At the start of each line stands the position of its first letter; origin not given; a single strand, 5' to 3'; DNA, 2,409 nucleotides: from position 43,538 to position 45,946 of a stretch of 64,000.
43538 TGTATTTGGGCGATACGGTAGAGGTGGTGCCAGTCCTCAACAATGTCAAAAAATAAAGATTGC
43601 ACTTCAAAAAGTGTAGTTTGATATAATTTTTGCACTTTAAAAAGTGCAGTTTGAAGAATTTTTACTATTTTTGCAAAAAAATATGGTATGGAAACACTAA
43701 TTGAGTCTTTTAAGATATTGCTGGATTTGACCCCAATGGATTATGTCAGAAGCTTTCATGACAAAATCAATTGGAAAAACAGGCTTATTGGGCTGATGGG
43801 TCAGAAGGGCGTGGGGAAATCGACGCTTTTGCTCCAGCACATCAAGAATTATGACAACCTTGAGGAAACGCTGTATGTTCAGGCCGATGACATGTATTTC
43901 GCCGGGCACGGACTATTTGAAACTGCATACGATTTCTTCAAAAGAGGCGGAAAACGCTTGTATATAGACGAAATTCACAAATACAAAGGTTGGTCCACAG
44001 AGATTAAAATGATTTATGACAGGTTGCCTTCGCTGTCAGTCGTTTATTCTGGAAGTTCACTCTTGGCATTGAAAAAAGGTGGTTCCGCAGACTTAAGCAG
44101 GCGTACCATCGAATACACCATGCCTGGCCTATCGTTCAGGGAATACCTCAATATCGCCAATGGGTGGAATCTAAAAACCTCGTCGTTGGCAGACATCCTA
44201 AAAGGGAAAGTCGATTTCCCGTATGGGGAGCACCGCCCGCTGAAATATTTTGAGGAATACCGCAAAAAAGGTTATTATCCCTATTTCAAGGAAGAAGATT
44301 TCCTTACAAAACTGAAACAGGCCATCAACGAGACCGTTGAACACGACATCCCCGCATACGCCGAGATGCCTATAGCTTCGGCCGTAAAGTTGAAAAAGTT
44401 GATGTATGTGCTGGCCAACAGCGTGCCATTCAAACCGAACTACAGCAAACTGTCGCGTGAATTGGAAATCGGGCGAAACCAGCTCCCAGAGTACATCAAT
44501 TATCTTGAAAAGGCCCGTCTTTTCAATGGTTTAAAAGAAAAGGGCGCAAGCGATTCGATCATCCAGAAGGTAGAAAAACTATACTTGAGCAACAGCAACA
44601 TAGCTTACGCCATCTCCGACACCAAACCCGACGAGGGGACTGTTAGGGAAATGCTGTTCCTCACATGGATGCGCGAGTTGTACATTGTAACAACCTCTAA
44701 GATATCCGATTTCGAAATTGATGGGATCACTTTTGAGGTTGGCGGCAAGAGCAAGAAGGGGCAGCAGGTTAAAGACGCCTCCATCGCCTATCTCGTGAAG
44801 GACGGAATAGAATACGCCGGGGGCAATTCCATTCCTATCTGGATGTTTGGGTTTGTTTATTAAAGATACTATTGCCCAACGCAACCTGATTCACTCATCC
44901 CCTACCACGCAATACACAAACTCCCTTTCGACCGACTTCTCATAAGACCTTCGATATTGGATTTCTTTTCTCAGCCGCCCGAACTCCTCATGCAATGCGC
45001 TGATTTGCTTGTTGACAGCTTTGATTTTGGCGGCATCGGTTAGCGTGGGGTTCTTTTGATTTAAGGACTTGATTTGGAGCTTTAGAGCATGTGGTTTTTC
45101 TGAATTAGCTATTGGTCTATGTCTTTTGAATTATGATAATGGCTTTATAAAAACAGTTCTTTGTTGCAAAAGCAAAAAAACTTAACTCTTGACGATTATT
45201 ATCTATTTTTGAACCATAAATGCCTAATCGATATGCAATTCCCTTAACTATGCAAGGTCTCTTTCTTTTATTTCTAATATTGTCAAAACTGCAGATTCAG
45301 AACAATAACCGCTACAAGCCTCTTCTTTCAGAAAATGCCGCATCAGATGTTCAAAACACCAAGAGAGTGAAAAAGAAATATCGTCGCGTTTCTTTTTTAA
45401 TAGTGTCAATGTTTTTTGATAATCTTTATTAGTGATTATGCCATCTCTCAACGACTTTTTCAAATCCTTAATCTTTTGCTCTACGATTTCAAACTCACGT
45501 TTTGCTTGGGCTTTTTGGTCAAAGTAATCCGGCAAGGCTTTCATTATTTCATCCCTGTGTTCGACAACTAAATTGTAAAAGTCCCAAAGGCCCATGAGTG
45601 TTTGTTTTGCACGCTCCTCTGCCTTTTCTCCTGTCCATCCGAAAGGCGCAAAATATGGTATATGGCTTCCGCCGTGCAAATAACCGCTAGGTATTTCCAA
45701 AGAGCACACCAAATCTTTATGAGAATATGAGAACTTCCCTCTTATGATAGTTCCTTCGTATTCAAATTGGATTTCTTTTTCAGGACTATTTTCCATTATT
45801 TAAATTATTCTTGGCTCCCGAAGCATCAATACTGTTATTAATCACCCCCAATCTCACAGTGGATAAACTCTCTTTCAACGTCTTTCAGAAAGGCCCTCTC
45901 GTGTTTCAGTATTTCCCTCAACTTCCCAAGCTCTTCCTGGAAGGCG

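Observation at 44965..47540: Three dispersed copies of a conserved coiled-coil 5' module, one lacking a start codon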

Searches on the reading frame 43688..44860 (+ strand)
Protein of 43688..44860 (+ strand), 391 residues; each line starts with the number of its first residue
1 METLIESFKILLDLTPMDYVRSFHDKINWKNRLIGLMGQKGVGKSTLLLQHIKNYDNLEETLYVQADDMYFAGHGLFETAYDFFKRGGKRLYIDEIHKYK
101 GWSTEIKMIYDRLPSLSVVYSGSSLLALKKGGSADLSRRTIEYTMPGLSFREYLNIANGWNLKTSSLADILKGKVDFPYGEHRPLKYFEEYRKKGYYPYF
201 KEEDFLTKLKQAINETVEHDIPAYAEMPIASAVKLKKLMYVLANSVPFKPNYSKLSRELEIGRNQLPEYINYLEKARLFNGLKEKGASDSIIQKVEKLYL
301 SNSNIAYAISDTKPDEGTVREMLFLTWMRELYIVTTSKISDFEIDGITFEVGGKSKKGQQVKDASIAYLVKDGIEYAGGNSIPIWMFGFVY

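Call 9: search_protein_families(library=pfam, max_evalue=0.1, proteins=[window:43688-44860:+])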
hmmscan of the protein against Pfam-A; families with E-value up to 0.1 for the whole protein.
window:43688-44860:+ (391 aa): 8 families
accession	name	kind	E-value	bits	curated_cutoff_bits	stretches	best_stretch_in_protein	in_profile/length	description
PF13173.12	AAA_14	-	2.2e-26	92.8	27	1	31-154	2-129/129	AAA domain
PF13635.12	DUF4143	-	1.5e-06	28.5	28.1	1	219-316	2-98/160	Domain of unknown function (DUF4143)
PF00005.33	ABC_tran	-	0.0064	17.5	25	1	30-70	10-50/137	ABC transporter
PF03193.22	RsgA_GTPase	-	0.015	15.5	30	1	29-50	104-125/174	RsgA GTPase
PF08477.19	Roc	-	0.03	15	27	0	34-58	2-26/119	Ras of Complex, Roc, domain of DAPkinase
PF13401.12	AAA_22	-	0.036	14.8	27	0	32-63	6-38/130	AAA domain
PF01637.24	ATPase_2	-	0.053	13.8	33.2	0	36-68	25-58/225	ATPase domain predominantly from Archaea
PF00071.28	Ras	-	0.096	12.7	21.6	0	36-55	4-23/162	Ras family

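Call 11: search_protein_families(library=ncbifam, max_evalue=0.1, proteins=[window:43688-44860:+])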
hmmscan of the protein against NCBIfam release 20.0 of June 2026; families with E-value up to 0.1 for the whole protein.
window:43688-44860:+ (391 aa): 6 families
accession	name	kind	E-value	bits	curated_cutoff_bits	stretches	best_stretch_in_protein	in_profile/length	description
TIGR00231.1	small_GTP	domain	0.015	15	42.5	1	32-55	4-27/164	GTP-binding protein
TIGR03420.1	DnaA_homol_Hda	equivalog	0.015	14.9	194.8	1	27-103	34-106/226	DnaA regulatory inactivator Hda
NF047389.1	ATPase_Sll1717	subfamily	0.017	14.3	75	0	30-73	28-70/454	P-loop ATPase, Sll1717 family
TIGR00416.1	sms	equivalog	0.025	13.3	403.05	1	34-68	97-132/454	DNA repair protein RadA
NF000355.4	ribo_prot_ABC_F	equivalog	0.03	13.2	380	1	31-68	28-64/499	ribosomal protection-like ABC-F family protein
NF009091.0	PRK12427.1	equivalog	0.083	12.5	339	0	234-323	102-195/233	FliA/WhiG family RNA polymerase sigma factor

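Call 33: search_protein_families(library=phrogs, max_evalue=0.01, proteins=[window:43688-44860:+])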
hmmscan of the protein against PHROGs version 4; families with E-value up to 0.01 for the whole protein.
window:43688-44860:+ (391 aa): 0 families

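Call 34: search_protein_families(library=padloc, max_evalue=0.01, proteins=[window:43688-44860:+])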
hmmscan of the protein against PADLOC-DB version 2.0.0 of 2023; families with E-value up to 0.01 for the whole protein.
window:43688-44860:+ (391 aa): 7 families
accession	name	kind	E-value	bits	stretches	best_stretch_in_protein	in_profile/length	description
PDLC04787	PDC-S01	-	7.7e-30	102.1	1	30-350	26-346/412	-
PDLC04789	PDC-S01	-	3.6e-23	80.2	1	29-300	15-265/375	-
PDLC04790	PDC-S01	-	1.5e-13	48.3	1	30-315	26-304/422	-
PDLC04791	PDC-S01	-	1.1e-12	45.4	1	22-161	9-157/395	-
PDLC04788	PDC-S01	-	5e-08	30.3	1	36-284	24-281/448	-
PDLC04786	PDC-S01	-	2.1e-06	24.8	1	85-191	85-190/439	-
PDLC04792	PDC-S01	-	0.00012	18.8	1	88-198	87-197/452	-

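Call 62: find_homologous_proteins(query=window:43688-44860:+, max_evalue=1e-40)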
Query window:43688-44860:+ (391 aa): 6405 proteins with E <= 1e-40 among 8000 candidates; the best 120 are listed.
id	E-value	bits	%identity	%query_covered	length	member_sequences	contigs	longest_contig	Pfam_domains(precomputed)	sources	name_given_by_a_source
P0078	1.7e-259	878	100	100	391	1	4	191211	PF13173.13,PF13635.13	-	-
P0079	3.5e-257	871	100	100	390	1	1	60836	PF13173.13,PF13635.13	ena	-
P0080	3.5e-253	857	100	97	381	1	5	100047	PF13173.13,PF13635.13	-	-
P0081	1.3e-243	826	94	100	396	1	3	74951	PF13173.13,PF13635.13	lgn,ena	-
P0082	4.9e-242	821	93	100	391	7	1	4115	PF13173.13,PF13635.13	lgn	-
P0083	5.1e-242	821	94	100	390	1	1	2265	PF13173.13,PF13635.13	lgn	-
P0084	1.0e-241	820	94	100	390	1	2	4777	PF13173.13,PF13635.13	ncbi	-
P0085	2.8e-241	818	94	100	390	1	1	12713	PF13173.13,PF13635.13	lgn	-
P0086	4.8e-241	818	94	100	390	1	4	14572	PF13173.13,PF13635.13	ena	-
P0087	1.5e-240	816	94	100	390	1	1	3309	PF13173.13,PF13635.13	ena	-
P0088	4.1e-240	814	93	100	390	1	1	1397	PF13173.13,PF13635.13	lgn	-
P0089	8.2e-240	813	92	100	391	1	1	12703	PF13173.13,PF13635.13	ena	-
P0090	9.1e-240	813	92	100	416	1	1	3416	PF13173.13,PF13635.13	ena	-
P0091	2.4e-239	812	91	100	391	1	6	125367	PF13173.13,PF13635.13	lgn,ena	-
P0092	1.5e-238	809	91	100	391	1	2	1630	PF13173.13,PF13635.13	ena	-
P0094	9.2e-238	807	91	100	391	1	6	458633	PF13173.13,PF13635.13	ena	-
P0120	1.3e-218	744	82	100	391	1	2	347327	PF13173.13,PF13635.13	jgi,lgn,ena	-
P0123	3.4e-218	742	82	100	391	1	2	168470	PF13173.13,PF13635.13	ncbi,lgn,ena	-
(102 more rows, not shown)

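Call 63: find_encoding_contigs(protein=P0094, flank=4000, max_places=3)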
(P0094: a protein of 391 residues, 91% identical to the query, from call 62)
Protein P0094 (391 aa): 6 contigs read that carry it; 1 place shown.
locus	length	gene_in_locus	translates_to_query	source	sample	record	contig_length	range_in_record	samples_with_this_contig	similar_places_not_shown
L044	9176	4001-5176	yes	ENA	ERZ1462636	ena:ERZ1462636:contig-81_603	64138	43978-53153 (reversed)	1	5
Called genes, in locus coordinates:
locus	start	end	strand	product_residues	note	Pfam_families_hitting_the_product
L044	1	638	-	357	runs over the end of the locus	PF00871:Acetate_kinase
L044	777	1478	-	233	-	-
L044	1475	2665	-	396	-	PF28535:DUF8431, PF03372:Exo_endo_phos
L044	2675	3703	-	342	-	PF01694:Rhomboid, PF08551:DUF1751 (weak), PF01694:Rhomboid, PF20216:DUF6576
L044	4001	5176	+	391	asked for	PF13173:AAA_14, PF13635:DUF4143 (weak)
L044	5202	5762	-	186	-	PF18498:DUF5618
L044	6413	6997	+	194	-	PF20815:GIY_YIG_2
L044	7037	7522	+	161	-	-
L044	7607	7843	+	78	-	-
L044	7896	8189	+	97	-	-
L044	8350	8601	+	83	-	-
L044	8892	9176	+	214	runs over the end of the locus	PF10543:ORF6N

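Call 64: find_encoding_contigs(protein=P0120, flank=4000, max_places=3)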
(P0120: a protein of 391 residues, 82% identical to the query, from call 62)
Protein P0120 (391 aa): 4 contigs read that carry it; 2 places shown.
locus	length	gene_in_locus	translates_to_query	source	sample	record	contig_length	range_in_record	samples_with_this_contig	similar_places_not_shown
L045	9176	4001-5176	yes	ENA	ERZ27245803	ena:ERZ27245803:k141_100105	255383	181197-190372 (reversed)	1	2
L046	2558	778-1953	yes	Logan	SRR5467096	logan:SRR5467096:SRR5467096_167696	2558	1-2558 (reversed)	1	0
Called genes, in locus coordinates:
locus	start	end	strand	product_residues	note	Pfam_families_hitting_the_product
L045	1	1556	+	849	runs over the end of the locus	PF00488:MutS_V, PF01713:Smr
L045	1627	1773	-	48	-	-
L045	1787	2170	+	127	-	PF13366:PDDEXK_3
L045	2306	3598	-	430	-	PF00438:S-AdoMet_synt_N, PF02772:S-AdoMet_synt_M, PF02773:S-AdoMet_synt_C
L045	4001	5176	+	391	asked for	PF13173:AAA_14, PF13635:DUF4143 (weak)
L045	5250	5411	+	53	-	-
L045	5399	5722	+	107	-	PF05016:ParE_toxin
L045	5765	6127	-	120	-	-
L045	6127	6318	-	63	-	-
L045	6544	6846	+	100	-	PF01909:NTP_transf_2, PF18765:Polbeta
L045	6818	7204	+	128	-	PF01934:HepT-like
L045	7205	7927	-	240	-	PF00005:ABC_tran, PF13304:AAA_21 (weak)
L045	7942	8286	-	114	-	PF01934:HepT-like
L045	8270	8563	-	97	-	PF01909:NTP_transf_2, PF18765:Polbeta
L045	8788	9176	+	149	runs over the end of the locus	PF00572:Ribosomal_L13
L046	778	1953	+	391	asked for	PF13173:AAA_14, PF13635:DUF4143 (weak)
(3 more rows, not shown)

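Call 65: find_encoding_contigs(protein=P0123, flank=4000, max_places=3)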
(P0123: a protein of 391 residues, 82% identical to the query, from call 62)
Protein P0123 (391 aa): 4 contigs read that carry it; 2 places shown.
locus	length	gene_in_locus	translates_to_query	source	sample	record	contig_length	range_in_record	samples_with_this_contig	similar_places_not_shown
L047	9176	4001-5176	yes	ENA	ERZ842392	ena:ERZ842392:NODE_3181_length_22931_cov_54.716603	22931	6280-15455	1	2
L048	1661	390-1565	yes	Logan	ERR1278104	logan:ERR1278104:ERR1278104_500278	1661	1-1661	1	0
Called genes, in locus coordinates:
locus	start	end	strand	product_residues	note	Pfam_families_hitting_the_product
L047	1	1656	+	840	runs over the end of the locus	PF00488:MutS_V, PF01713:Smr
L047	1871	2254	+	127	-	PF13366:PDDEXK_3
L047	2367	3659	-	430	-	PF00438:S-AdoMet_synt_N, PF02772:S-AdoMet_synt_M, PF02773:S-AdoMet_synt_C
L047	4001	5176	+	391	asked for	PF13173:AAA_14, PF13635:DUF4143 (weak)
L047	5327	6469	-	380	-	PF26707:DUF8237 (weak)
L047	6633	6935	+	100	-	PF01909:NTP_transf_2, PF18765:Polbeta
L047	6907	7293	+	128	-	PF01934:HepT-like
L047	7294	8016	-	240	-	PF00005:ABC_tran, PF13304:AAA_21 (weak)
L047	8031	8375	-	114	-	PF01934:HepT-like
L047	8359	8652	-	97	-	PF01909:NTP_transf_2, PF18765:Polbeta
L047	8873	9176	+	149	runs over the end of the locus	PF00572:Ribosomal_L13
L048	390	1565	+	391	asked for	PF13173:AAA_14, PF13635:DUF4143 (weak)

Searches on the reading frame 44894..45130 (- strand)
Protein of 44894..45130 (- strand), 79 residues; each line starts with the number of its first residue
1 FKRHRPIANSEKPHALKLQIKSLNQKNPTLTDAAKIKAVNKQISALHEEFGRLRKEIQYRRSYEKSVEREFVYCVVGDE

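Call 9: search_protein_families(library=pfam, max_evalue=0.1, proteins=[window:44894-45130:-])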
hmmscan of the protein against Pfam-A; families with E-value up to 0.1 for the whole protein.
window:44894-45130:- (79 aa): 6 families
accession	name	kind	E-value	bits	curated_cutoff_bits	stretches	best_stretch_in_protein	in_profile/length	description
PF07989.16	Cnn_1N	-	0.0031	18.1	28.5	1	16-69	19-71/74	Centrosomin N-terminal motif 1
PF15960.10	DUF4763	-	0.014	15.1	30.1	1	14-74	102-160/236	Domain of unknown function (DUF4763)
PF25610.1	HR1_TOCA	-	0.016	16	27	1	20-68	42-87/90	TOCA family HR1 domain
PF18035.6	Bap31_Bap29_C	-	0.028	14.9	30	0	22-58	9-39/52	Bap31/Bap29 cytoplasmic coiled-coil domain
PF01616.22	Orbi_NS3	-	0.061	13.3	27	1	38-69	139-170/179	Orbivirus NS3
PF14282.11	FlxA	-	0.066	13.8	26.3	1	15-66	28-81/101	FlxA-like protein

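Call 11: search_protein_families(library=ncbifam, max_evalue=0.1, proteins=[window:44894-45112:-])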
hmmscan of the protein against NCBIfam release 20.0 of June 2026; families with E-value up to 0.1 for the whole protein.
window:44894-45112:- (73 aa): 3 families
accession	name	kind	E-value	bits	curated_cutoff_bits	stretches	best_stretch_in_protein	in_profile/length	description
TIGR04523.1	Mplasa_alph_rch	subfamily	0.0034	15.4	270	1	4-64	67-125/745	helix-rich protein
NF043059.1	T4SS_LegC3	equivalog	0.018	13.7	650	1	5-50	322-368/518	Dot/Icm T4SS effector LegC3/PpeA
NF049873.2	cytotoxin_MakE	exception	0.071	12.1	360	1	13-69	150-204/352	alpha-pore-forming cytotoxin subunit MakE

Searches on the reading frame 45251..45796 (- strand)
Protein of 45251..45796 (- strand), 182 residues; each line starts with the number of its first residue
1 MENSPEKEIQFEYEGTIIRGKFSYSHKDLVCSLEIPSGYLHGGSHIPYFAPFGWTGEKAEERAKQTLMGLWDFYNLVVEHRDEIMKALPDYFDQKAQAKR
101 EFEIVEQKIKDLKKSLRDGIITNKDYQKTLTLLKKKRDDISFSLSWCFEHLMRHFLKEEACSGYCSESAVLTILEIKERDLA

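Call 9: search_protein_families(library=pfam, max_evalue=0.1, proteins=[window:45251-45796:-])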
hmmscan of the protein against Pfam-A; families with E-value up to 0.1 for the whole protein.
window:45251-45796:- (182 aa): 0 families

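Call 11: search_protein_families(library=ncbifam, max_evalue=0.1, proteins=[window:45251-45796:-])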
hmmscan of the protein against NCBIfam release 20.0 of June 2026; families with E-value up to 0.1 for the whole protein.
window:45251-45796:- (182 aa): 2 families
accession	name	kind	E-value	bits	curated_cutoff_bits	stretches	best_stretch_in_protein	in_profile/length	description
NF040738.1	nickel_Mua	equivalog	0.018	15.1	75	1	61-136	7-82/185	nickel-binding protein Mua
NF041120.1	RqcH_arch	equivalog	0.044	12.5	400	1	63-140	237-318/645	ribosome rescue protein RqcH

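Call 33: search_protein_families(library=phrogs, max_evalue=0.01, proteins=[window:45251-45796:-])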
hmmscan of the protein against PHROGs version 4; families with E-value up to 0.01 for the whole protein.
window:45251-45796:- (182 aa): 0 families

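Call 34: search_protein_families(library=padloc, max_evalue=0.01, proteins=[window:45251-45796:-])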
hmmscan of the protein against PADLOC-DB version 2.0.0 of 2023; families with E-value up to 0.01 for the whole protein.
window:45251-45796:- (182 aa): 0 families

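Call 83: predict_structure(alignment_id=A5)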
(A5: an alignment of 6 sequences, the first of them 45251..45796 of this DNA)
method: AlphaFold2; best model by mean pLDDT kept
length: 182 residues; sequences in the alignment: 6
mean_pLDDT: 73.0   pTM: 0.58
mean pLDDT of the five models: 73.0, 70.8, 70.2, 69.1, 67.1
residues with pLDDT >= 90: 33; 70-90: 86; 50-70: 40; < 50: 23
segments of 3 or more residues with pLDDT < 50: 41-51, 157-165, 180-182
pLDDT, mean of each block of 10 residues (from residue 1): 81 90 81 70 42 73 81 76 72 77 89 94 92 85 62 50 50 56 46
secondary structure, 60 per line:
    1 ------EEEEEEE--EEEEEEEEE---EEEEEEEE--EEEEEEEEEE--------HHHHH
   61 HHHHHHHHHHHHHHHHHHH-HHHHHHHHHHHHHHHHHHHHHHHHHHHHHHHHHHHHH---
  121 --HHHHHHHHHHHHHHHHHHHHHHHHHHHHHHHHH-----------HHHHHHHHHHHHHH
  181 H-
elements in order: E7-13 E16-24 E28-35 E38-47 H56-79 H81-117 H123-155 H167-181

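Call 86: fold_search(model_id=the predicted structure, library=pdb)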
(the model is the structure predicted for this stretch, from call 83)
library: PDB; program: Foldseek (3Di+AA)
matches with E <= 10: 494; with E <= 0.001: 0
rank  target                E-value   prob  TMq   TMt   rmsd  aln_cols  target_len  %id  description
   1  9dxf_A                2.4e-02  0.85  0.35  0.13  16.6       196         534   11  attLmm bound serine integrase and RDF complex in the post-rotation state (released 2026-01-21)
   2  5dac_B                1.1e-01  0.38  0.27  0.14  14.0       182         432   10  ATP-gamma-S bound Rad50 from Chaetomium thermophilum in complex with DNA (released 2016-03-02)
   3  8v8i_D                1.1e-01  0.25  0.26  0.23  24.4       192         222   12  PI3Ka H1047R co-crystal structure with inhibitor in cryptic pocket (compound 5). (released 2024-03-20)
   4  9dxd_A                1.2e-01  0.54  0.34  0.13  16.4       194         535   11  attLmm bound serine integrase and RDF complex in the pre-rotation state (released 2026-01-21)
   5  8t8f_E                1.3e-01  0.30  0.28  0.16  14.6       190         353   14  Smc5/6 8mer (released 2023-11-15)
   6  6qj1                  2.1e-01  0.41  0.32  0.17  20.2       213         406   10  Crystal structure of the C. thermophilum condensin Smc2 ATPase head (crystal from I) (released 2019-07-03)
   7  6w4k_A                2.5e-01  0.57  0.31  0.10  16.4       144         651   16  Crystal structure of Lysine Specific Demethylase 1 (LSD1) with CC-90011 (released 2020-10-21)
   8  2iw5_A                3.0e-01  0.54  0.31  0.10  16.2       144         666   16  Structural Basis for CoREST-Dependent Demethylation of Nucleosomes by the Human LSD1 Histone Demethylase (released 2006-08-09)
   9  9q9h_B                3.0e-01  0.10  0.21  0.09  26.3       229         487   10  Cryo-EM structure of human Mre11-Rad50 complex bound to DNA (released 2025-10-01)
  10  6tuy_A                3.1e-01  0.60  0.32  0.10  16.5       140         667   17  Human LSD1/CoREST bound to the quinazoline inhibitor MC4106 (released 2021-07-21)
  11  6k3e_A                3.1e-01  0.54  0.31  0.10  14.8       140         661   17  LSD1/Co-Rest structure with an inhibitor (released 2020-05-20)
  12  2uxx_A                3.1e-01  0.51  0.31  0.10  16.5       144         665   17  Human LSD1 Histone Demethylase-CoREST in complex with an FAD- tranylcypromine adduct (released 2007-08-21)
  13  7cdf_A                3.3e-01  0.51  0.31  0.10  14.7       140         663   17  Crystal structure of LSD1-CoREST in complex with PRSFLVRRK peptide (released 2021-06-23)
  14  6qpq_A                3.3e-01  0.28  0.33  0.17  16.8       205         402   10  The structure of the cohesin head module elucidates the mechanism of ring opening (released 2020-02-05)
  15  7xw8                  3.3e-01  0.18  0.22  0.08  12.6       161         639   16  Crystal structure of Lysine Specific Demethylase 1 (LSD1) with TAK-418 distomer, FAD-adduct (released 2022-10-12)
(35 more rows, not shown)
